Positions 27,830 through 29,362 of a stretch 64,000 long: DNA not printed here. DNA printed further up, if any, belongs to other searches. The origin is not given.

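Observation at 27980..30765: Candidate ADP-ribose processing or anti-defence trio: AAA+ ATPase, bacterial-type PARG macrodomain and metallophosphoesterase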

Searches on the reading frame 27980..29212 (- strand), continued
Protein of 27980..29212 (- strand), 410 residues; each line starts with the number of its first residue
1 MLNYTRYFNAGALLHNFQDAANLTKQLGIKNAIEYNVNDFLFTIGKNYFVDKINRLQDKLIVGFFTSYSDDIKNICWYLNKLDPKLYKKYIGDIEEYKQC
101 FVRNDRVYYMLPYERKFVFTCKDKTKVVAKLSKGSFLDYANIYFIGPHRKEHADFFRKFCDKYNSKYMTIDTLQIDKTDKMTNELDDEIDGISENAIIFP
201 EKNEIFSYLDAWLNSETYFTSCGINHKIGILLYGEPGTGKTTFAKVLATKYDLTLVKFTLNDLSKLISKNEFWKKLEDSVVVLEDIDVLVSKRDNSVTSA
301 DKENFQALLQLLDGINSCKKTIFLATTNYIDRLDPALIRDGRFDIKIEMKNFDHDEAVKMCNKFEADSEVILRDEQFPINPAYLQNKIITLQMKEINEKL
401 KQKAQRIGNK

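Call 43: find_homologous_proteins(query=window:27980-29212:-, max_evalue=1e-10)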
Query window:27980-29212:- (410 aa): 862 proteins with E <= 1e-10 among 6585 candidates; the best 120 are listed.
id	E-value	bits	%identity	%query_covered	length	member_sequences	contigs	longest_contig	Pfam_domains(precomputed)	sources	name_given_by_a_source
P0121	4.6e-269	910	99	100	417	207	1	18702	PF00004.36,PF07728.21,PF20720.4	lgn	-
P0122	6.1e-206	702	76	100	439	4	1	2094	PF00004.36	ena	-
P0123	5.4e-194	663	71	100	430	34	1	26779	PF00910.29,PF00004.36,PF20720.4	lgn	-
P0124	8.0e-193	659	71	99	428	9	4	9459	PF00910.29,PF00004.36,PF20720.4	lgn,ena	-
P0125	1.3e-192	659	71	99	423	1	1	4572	PF00910.29,PF00004.36,PF20720.4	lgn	-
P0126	5.8e-186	637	68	99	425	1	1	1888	PF00910.29,PF00004.36,PF07728.21,PF20720.4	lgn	-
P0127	3.5e-167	575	97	64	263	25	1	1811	PF00004.36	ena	-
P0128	1.2e-163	563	64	100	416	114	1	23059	PF00004.36,PF07728.21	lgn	-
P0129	3.6e-162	558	63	100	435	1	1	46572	PF00004.36,PF07728.21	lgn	-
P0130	3.6e-162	558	63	100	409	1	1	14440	PF00004.36,PF07728.21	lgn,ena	-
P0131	3.7e-161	555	63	100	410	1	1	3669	PF00004.36,PF07728.21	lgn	-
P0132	3.7e-161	555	63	100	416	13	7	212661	PF00004.36,PF07728.21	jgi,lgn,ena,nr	jgi:SpoVK/Ycf46/Vps4 family AAA+-type ATPase|nr:MAG TPA: ATPase [Caudoviricetes sp.]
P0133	3.8e-161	555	63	100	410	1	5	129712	PF00004.36,PF07728.21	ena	-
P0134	4.1e-161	555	63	100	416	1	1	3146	PF00004.36,PF07728.21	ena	-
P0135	1.3e-156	540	62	100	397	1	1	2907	PF00004.36,PF07728.21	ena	-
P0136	2.4e-155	536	62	100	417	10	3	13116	PF00004.36,PF07728.21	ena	-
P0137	4.9e-155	535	62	98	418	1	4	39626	PF00004.36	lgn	-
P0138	6.1e-153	528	61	98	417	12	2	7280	PF00910.29,PF00004.36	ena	-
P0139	6.8e-153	528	61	98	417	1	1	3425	PF00910.29,PF00004.36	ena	-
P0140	7.4e-151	521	60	100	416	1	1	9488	PF00910.29,PF00004.36,PF07728.21,PF20720.4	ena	-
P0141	6.8e-150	518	60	100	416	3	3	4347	PF00004.36,PF07728.21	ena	-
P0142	8.3e-150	518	60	100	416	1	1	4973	PF00910.29,PF00004.36,PF07728.21,PF20720.4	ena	-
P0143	1.3e-145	504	60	98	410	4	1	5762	PF00004.36,PF20720.4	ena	-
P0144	2.8e-136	473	54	99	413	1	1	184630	PF00910.29,PF00004.36,PF20720.4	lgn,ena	-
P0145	3.9e-128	446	78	65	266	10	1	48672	PF00004.36,PF07728.21,PF20720.4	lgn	-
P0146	6.1e-125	436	58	86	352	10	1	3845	PF00004.36,PF07728.21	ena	-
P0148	7.8e-79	284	42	96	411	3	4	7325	PF07693.21,PF00004.36,PF20720.4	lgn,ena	-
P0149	1.2e-78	283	42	93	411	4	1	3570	PF07693.21,PF00004.36,PF05496.19,PF20720.4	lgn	-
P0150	1.2e-78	283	42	93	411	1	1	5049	PF07693.21,PF00004.36,PF20720.4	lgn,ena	-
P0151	1.3e-78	283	42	96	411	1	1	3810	PF07693.21,PF00004.36,PF20720.4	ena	-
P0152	1.7e-78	283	41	93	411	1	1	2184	PF07693.21,PF00004.36,PF20720.4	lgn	-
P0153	8.0e-78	281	42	91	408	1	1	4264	PF07693.21,PF00004.36,PF20720.4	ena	-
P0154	3.4e-76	275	41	91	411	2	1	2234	PF07693.21,PF00004.36,PF20720.4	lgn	-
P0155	7.1e-68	248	52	57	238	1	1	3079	PF12775.14,PF00004.36,PF20720.4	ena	-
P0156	2.8e-47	180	37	78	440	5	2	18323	PF00004.36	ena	-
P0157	4.5e-47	179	47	47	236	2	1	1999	PF00004.36,PF07728.21,PF20720.4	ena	-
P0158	5.3e-47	179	50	46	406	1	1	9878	PF00004.36,PF07728.21,PF20720.4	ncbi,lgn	-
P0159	6.6e-47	179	31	93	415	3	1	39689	PF00004.36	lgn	-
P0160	8.1e-47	178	48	46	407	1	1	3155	PF00004.36,PF20720.4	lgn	-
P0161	5.0e-46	176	41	62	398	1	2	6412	PF00004.36,PF13401.13,PF20720.4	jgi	-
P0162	3.6e-45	173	46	50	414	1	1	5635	PF00004.36,PF20720.4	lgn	-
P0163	4.7e-45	173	46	48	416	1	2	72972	PF00004.36,PF05673.20,PF07728.21,PF20720.4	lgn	-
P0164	5.4e-45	172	48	45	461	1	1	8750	PF00004.36,PF20720.4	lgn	-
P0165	3.1e-44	170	33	94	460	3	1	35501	PF00004.36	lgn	-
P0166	3.1e-44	170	33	94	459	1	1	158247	PF00004.36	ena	-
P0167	6.2e-44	169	40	52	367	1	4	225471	PF00004.36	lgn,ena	-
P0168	7.2e-44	169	33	94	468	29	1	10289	PF00004.36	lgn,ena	-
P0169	3.1e-43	167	43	47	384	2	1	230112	PF00004.36,PF13401.13,PF05673.20,PF07728.21,PF20720.4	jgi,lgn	-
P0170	3.6e-43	166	43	48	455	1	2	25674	PF00004.36,PF05673.20,PF20720.4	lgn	-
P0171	3.7e-43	166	34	81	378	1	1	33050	PF00004.36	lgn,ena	-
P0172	4.2e-43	166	48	45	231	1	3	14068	PF00004.36,PF07728.21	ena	-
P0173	5.8e-43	166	45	45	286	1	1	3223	PF00004.36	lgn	-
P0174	6.3e-43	166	39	61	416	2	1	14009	PF00004.36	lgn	-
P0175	7.9e-43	165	48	45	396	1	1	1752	PF00004.36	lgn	-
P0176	1.0e-42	165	44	46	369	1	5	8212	PF00910.29,PF00004.36,PF05673.20,PF20720.4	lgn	-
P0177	1.1e-42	165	44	49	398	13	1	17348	PF00005.34,PF12775.14,PF00004.36,PF05673.20,PF20720.4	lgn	-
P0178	1.1e-42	165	39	63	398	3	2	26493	PF00004.36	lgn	-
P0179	1.2e-42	165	45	49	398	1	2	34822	PF00004.36,PF05673.20,PF20720.4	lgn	-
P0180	1.3e-42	165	45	49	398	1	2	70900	PF00004.36,PF05673.20,PF20720.4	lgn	-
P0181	1.4e-42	164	44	49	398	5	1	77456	PF12775.14,PF00004.36,PF05673.20,PF20720.4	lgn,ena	-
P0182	1.6e-42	164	45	49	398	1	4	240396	PF00005.34,PF12775.14,PF00004.36,PF05673.20,PF20720.4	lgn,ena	-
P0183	2.6e-42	164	48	45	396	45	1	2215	PF00004.36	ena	-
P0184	5.4e-42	163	45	48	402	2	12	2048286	PF00004.36,PF05673.20,PF20720.4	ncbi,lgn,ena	-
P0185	8.0e-42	162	43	54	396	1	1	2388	PF00004.36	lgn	-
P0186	9.8e-42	162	47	46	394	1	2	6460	PF00004.36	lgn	-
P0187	1.0e-41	162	42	57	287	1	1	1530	PF00910.29,PF00004.36,PF13401.13,PF05673.20,PF05496.19,PF07728.21,PF13191.13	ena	-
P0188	1.2e-41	161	45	47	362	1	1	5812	PF00004.36,PF05673.20,PF07728.21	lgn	-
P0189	1.5e-41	161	42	49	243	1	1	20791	PF00004.36,PF05673.20,PF05496.19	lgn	-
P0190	1.7e-41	161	44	46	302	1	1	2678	PF00004.36,PF05673.20,PF20720.4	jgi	jgi:SpoVK/Ycf46/Vps4 family AAA+-type ATPase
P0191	1.8e-41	161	40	56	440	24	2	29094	PF00004.36,PF05673.20,PF20720.4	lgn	-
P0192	1.8e-41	161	38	68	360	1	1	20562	PF00910.29,PF00004.36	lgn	-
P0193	1.9e-41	161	47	45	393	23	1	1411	PF00004.36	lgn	-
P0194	3.0e-41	160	42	57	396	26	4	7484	PF00910.29,PF00004.36,PF13401.13,PF05673.20,PF07728.21,PF13191.13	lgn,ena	-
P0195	6.2e-41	159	45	45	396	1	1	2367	PF00004.36,PF05673.20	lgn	-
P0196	1.1e-40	158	41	55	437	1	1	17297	PF00004.36,PF05673.20,PF20720.4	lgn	-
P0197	1.4e-40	158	47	45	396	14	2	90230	PF00004.36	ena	-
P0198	2.8e-40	157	45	44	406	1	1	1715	PF00004.36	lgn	-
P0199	3.2e-40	157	32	79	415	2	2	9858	PF00004.36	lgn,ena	-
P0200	5.2e-40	156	39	51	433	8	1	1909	PF00004.36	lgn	-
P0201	7.8e-40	155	42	49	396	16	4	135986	PF00004.36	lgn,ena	-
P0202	1.5e-39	155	38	61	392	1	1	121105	PF00004.36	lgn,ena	-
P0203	1.5e-39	155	45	48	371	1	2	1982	PF00004.36,PF05673.20,PF05496.19,PF07728.21,PF20720.4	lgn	-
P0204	3.1e-39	153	44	47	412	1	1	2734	PF00004.36,PF05673.20,PF20720.4,PF13191.13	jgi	jgi:hypothetical protein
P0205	3.3e-39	153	40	51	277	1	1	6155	PF00004.36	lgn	-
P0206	3.4e-39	153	41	61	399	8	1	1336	PF00004.36,PF07728.21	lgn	-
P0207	3.5e-39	153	34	62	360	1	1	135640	PF00004.36,PF07728.21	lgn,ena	-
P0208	4.0e-39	153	44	47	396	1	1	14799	PF00004.36,PF05673.20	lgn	-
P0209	4.6e-39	153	44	46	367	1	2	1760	PF00004.36,PF13238.13,PF05673.20,PF05496.19,PF07728.21,PF20720.4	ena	-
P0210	4.9e-39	153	42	53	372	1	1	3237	PF00004.36,PF20720.4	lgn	-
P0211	8.3e-39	152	42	52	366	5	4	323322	PF00910.29,PF00004.36,PF05673.20,PF05496.19,PF07728.21,PF20720.4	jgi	jgi:mitochondrial chaperone BCS1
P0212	1.1e-38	152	41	48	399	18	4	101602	PF06068.20,PF00004.36,PF13401.13,PF05673.20,PF05496.19,PF20720.4,PF13191.13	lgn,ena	-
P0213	1.7e-38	151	42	50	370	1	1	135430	PF00004.36,PF05673.20,PF07728.21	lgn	-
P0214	1.8e-38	151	34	63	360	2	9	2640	PF00004.36,PF05673.20,PF07728.21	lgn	-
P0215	3.5e-38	150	40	48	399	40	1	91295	PF00004.36,PF05673.20,PF13191.13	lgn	-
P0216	4.9e-38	150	35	63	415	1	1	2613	PF00004.36,PF20720.4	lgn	-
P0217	5.5e-38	149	43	46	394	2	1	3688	PF00004.36,PF05496.19,PF20720.4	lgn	-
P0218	8.0e-38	149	42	51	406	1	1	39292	PF00910.29,PF00004.36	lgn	-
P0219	9.1e-38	149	37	61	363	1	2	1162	PF00004.36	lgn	-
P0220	9.1e-38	149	37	63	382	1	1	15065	PF00004.36,PF07728.21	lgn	-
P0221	1.2e-37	148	43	46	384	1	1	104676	PF00004.36,PF20720.4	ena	-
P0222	1.6e-37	148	43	46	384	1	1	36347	PF00004.36,PF20720.4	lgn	-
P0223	1.8e-37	148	36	63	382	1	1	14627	PF00004.36,PF07728.21,PF20720.4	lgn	-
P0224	2.2e-37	147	41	47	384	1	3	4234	PF00004.36,PF05673.20,PF20720.4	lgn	-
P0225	3.0e-37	147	42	49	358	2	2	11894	PF00004.36,PF05673.20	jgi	-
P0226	6.3e-37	146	38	63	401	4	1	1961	PF00004.36,PF05673.20,PF07728.21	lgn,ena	-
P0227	9.2e-37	145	38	63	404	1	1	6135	PF00004.36,PF05673.20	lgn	-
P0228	1.0e-36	145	40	35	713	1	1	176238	PF13173.13,PF13671.13,PF00004.36,PF13401.13,PF13238.13,PF05673.20,PF07728.21,PF04851.22,PF13191.13,PF00308.25,PF07724.21,PF24883.3,PF05729.19,PF13521.13,PF09848.16,PF13481.13,PF01057.24,PF06068.20,PF19263.6,PF05496.19,PF17862.8,PF01637.25,PF01695.24,PF13479.13,PF00158.33,PF00005.34,PF07726.18,PF1277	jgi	jgi:transitional endoplasmic reticulum ATPase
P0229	1.7e-36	144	41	48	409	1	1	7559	PF00910.29,PF00004.36,PF13191.13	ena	-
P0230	1.7e-36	144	35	62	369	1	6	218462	PF00910.29,PF00004.36,PF05673.20,PF07728.21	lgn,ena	-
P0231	1.8e-36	144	44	47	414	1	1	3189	PF00005.34,PF06480.21,PF00004.36,PF13238.13,PF05673.20,PF20720.4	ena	-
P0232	2.2e-36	144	36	61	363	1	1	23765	PF00004.36,PF05673.20,PF07728.21,PF13191.13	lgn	-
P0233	3.2e-36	144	40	48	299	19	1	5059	PF00910.29,PF00004.36,PF05673.20,PF13191.13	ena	-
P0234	3.7e-36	143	39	46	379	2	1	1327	PF00004.36,PF20720.4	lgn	-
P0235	7.2e-36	142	31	78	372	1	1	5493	PF00004.36,PF05673.20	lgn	-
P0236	9.4e-36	142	39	48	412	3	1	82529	PF00910.29,PF00004.36,PF13401.13,PF13191.13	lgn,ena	-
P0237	1.3e-35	142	41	49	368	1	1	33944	PF00004.36,PF05673.20,PF07728.21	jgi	jgi:hypothetical protein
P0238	1.3e-35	142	40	48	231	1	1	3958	PF00910.29,PF00004.36,PF13191.13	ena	-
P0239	1.5e-35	141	27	88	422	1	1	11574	PF00004.36,PF05673.20,PF07728.21,PF20720.4,PF13191.13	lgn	-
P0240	1.5e-35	141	41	46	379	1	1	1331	PF00004.36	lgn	-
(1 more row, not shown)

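Call 44: find_encoding_contigs(protein=P0144, flank=5000, max_places=3)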
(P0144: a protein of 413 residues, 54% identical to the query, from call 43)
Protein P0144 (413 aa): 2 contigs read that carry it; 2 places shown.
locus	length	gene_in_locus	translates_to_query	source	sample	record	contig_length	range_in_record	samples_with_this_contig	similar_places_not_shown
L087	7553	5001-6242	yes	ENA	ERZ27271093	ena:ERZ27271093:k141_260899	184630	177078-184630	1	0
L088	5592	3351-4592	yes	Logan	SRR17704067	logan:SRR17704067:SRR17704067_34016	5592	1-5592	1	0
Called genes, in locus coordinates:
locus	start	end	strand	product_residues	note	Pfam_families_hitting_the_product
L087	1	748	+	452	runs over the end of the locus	PF01743:PolyA_pol, PF12627:PolyA_pol_RNAbd, PF01966:HD, PF13735:tRNA_NucTran2_2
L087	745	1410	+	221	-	PF12850:Metallophos_2 (faint)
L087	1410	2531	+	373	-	-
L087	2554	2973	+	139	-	-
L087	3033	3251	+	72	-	-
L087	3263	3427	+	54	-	-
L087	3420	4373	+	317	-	PF01145:Band_7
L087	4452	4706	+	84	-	-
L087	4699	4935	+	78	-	-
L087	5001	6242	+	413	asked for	PF20720:nSTAND3 (faint), PF00910:RNA_helicase (faint), PF00004:AAA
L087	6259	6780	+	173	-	-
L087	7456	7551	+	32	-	?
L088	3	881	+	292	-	?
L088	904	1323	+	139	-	-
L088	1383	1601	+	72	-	-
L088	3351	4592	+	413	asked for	PF20720:nSTAND3 (faint), PF00910:RNA_helicase (faint), PF00004:AAA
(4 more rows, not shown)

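Call 45: find_encoding_contigs(protein=P0148, flank=5000, max_places=4)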
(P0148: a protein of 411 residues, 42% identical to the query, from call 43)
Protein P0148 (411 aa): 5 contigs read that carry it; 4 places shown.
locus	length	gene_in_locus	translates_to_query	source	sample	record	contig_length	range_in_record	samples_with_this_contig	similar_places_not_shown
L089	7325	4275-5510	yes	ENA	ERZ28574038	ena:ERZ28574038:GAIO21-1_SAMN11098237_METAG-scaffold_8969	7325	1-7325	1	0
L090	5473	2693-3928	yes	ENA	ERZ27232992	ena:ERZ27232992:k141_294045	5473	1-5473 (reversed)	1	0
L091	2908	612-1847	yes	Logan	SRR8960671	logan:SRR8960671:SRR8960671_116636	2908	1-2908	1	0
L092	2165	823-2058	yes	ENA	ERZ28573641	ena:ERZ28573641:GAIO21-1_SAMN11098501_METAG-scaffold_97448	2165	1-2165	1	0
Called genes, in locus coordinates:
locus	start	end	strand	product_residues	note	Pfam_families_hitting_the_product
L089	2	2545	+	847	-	?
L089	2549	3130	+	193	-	-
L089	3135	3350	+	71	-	-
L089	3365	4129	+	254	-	PF07934:OGG_N, PF00730:HhH-GPD (faint)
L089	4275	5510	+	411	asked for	PF07693:KAP_NTPase (weak), PF20720:nSTAND3 (weak), PF00004:AAA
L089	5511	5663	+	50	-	-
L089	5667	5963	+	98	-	-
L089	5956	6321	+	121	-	-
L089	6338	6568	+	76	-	-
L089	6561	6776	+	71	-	-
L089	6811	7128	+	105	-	-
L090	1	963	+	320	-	?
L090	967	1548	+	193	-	-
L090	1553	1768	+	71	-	-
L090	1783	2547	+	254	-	PF07934:OGG_N, PF00730:HhH-GPD (faint)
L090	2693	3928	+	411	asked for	PF07693:KAP_NTPase (weak), PF20720:nSTAND3 (weak), PF00004:AAA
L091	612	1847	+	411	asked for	PF07693:KAP_NTPase (weak), PF20720:nSTAND3 (weak), PF00004:AAA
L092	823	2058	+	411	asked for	PF07693:KAP_NTPase (weak), PF20720:nSTAND3 (weak), PF00004:AAA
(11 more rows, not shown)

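Call 46: find_encoding_contigs(protein=P0166, flank=5000, max_places=3)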
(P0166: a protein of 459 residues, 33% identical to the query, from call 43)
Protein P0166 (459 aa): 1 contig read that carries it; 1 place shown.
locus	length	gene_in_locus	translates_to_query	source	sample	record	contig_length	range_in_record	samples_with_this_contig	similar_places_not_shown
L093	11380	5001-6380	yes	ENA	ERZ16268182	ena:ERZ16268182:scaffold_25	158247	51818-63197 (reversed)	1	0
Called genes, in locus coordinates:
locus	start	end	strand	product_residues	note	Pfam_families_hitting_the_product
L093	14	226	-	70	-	-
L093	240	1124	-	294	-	-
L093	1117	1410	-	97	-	-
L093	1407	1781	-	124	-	-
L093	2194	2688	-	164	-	-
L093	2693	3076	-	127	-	-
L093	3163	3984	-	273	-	-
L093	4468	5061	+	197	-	-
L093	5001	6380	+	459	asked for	PF00004:AAA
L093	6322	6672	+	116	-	-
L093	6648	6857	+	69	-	-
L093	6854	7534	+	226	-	PF00149:Metallophos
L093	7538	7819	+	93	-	-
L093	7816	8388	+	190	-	PF00857:Isochorismatase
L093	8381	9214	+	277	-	PF00156:Pribosyltran, PF14572:Pribosyl_synth (weak)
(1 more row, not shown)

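Call 51: find_encoding_contigs(protein=P0184, flank=6000, max_places=3)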
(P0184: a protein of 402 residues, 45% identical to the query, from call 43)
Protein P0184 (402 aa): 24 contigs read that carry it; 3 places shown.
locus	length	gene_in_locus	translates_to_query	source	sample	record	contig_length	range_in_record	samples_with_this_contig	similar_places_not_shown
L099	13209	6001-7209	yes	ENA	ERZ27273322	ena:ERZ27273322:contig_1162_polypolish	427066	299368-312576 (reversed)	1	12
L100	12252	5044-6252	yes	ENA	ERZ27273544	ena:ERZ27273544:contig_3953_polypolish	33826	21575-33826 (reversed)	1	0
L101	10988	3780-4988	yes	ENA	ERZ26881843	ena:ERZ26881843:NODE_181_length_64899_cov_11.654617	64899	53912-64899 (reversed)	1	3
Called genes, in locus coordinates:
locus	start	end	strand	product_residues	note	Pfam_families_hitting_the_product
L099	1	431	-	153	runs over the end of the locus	PF04002:RadC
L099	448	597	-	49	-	-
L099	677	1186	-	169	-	PF05685:Uma2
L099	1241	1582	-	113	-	-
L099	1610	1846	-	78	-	-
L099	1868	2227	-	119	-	-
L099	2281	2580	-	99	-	-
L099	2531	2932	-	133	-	-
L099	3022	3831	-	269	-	-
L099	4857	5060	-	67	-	PF13443:HTH_26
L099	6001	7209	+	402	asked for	PF05673:DUF815 (weak), PF20720:nSTAND3 (weak), PF00004:AAA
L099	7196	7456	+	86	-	-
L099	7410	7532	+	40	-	-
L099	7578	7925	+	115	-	-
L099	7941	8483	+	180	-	PF04011:LemA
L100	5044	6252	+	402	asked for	PF05673:DUF815 (weak), PF20720:nSTAND3 (weak), PF00004:AAA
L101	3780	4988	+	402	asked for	PF05673:DUF815 (weak), PF20720:nSTAND3 (weak), PF00004:AAA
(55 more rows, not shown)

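Call 69: predict_structure(alignment_id=A4)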
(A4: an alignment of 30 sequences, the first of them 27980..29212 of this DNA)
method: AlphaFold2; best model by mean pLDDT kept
length: 410 residues; sequences in the alignment: 30
mean_pLDDT: 84.5   pTM: 0.66
mean pLDDT of the five models: 84.5, 84.4, 83.7, 83.5, 82.2
residues with pLDDT >= 90: 177; 70-90: 181; 50-70: 46; < 50: 6
segments of 3 or more residues with pLDDT < 50: 26-28
pLDDT, mean of each block of 10 residues (from residue 1): 81 55 49 61 76 85 92 93 92 71 82 92 93 88 95 91 81 89 78 86 92 89 90 92 93 91 89 91 82 69 88 83 92 85 91 94 89 93 92 81 67
secondary structure, 60 per line:
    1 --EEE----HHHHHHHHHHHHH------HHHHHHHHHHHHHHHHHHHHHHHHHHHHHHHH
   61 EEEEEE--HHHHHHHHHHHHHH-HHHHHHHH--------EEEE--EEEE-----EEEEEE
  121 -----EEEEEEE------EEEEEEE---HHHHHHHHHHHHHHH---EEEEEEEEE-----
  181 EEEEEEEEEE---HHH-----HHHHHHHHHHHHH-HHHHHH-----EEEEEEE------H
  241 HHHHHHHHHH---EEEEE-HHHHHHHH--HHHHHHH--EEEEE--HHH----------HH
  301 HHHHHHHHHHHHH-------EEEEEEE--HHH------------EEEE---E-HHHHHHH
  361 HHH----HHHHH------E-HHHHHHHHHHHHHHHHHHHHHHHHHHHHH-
elements in order: E3-5 H10-22 H29-60 E61-66 H69-82 H84-91 E100-103 E106-109 E115-120 E126-132 E139-145 H149-163 E167-175 E181-190 H202-214 H216-221 E227-233 H240-250 E254-258 H260-267 H270-276 E279-283 H299-313 E321-327 E345-348 H354-363 H368-372 H381-409
